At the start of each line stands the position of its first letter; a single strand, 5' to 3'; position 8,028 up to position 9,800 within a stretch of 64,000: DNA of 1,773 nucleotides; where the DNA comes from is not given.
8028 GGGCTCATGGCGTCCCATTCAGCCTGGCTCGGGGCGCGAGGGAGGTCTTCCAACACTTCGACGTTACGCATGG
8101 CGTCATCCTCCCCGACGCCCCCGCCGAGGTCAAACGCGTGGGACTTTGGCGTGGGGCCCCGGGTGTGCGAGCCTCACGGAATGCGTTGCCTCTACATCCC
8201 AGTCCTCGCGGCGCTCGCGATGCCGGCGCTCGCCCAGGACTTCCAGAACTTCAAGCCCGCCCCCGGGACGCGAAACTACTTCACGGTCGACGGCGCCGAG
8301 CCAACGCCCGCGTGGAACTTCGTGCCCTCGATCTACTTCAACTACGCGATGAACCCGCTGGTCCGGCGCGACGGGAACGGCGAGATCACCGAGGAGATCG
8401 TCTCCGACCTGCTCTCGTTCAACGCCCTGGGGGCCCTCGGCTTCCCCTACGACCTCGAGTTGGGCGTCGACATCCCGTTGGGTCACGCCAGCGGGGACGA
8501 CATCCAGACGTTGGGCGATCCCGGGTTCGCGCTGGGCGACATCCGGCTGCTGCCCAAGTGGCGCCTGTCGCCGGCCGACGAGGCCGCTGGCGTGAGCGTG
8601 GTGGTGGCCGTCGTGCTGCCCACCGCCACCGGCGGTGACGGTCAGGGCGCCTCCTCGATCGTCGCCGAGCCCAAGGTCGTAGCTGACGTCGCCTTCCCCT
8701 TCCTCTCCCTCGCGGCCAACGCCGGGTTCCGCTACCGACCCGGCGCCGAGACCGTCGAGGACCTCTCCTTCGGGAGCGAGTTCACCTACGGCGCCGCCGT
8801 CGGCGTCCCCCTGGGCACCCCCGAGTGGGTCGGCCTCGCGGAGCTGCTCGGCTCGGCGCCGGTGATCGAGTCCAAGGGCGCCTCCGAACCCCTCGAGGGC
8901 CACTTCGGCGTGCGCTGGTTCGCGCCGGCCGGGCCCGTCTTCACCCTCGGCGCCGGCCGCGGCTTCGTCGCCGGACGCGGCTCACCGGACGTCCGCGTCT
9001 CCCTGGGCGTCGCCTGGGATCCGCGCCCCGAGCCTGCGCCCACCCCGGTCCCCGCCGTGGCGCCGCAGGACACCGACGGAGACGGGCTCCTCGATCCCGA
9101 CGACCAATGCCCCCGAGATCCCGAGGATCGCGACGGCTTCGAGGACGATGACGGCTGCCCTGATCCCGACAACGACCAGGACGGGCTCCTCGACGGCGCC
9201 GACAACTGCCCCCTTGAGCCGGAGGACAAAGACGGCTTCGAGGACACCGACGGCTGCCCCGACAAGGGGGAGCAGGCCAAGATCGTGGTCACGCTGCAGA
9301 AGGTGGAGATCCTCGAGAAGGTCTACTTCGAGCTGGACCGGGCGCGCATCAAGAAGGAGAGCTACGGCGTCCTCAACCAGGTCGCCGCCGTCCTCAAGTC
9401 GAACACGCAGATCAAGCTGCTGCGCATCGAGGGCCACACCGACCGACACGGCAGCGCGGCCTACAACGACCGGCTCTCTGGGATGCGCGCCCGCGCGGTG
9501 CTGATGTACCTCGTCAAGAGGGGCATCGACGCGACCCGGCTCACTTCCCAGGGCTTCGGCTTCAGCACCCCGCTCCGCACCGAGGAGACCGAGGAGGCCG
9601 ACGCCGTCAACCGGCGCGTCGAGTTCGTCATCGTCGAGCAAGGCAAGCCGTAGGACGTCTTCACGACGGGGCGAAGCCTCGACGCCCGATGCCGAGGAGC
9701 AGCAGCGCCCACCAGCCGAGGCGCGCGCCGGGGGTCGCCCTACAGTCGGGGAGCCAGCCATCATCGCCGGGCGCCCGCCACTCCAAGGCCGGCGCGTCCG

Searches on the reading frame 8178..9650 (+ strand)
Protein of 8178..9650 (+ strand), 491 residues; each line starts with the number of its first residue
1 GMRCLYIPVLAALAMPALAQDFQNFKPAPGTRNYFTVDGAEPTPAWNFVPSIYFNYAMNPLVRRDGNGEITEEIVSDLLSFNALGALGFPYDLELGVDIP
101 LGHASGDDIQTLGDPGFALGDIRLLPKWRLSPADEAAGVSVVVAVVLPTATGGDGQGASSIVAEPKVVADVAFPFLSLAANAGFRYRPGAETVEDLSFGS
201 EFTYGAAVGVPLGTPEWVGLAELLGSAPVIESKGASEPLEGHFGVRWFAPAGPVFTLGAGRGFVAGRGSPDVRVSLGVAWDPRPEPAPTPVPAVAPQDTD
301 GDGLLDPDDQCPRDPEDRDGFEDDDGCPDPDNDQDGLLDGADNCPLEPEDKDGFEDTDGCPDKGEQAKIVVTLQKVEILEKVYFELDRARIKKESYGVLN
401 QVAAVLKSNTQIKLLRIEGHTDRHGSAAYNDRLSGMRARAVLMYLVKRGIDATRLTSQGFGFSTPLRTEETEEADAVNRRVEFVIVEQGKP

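Call 89: search_protein_families(library=pfam, proteins=[window:8178-9650:+], max_evalue=0.001)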
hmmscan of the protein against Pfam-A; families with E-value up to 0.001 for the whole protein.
window:8178-9650:+ (491 aa): 1 family
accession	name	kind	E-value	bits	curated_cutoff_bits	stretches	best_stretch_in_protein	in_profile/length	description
PF00691.25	OmpA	-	2.2e-20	73.3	27.2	1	383-479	1-98/98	OmpA family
